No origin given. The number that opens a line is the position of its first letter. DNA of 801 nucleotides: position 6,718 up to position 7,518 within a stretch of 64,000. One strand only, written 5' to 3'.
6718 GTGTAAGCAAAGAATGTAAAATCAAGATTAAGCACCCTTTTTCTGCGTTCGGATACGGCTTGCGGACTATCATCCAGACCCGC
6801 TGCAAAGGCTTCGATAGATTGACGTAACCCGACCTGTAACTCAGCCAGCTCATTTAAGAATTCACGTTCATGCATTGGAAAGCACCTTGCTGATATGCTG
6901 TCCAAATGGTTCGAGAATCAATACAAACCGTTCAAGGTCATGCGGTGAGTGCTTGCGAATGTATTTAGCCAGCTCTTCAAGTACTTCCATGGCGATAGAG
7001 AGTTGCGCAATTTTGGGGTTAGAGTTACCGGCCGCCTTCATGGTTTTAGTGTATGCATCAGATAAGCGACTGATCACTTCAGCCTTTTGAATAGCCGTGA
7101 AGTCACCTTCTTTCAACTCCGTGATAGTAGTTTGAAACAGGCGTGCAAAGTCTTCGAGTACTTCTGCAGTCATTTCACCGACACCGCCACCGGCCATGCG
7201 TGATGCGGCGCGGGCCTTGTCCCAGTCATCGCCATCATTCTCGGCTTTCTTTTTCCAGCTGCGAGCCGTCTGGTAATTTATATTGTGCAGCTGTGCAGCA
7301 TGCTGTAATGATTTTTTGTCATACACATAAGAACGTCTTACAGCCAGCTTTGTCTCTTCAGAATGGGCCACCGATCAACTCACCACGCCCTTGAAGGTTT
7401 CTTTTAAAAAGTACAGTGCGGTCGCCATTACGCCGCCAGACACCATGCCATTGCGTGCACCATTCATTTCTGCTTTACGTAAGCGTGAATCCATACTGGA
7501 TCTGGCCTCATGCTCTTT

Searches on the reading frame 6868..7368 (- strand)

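Call 11: search_protein_families(library=pfam, proteins=[window:6868-7368:-], max_evalue=0.001)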
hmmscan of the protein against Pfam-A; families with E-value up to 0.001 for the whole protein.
window:6868-7368:- (166 aa): 3 families
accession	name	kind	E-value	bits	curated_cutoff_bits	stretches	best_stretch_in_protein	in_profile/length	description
PF08822.17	DUF1804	-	5.6e-57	192.7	29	1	1-161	2-163/164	Protein of unknown function (DUF1804)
PF13518.12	HTH_28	-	8e-05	23.1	25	1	18-47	12-41/52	Helix-turn-helix domain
PF01527.26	HTH_Tnp_1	-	0.00054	20.6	24.1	0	3-53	8-57/75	Transposase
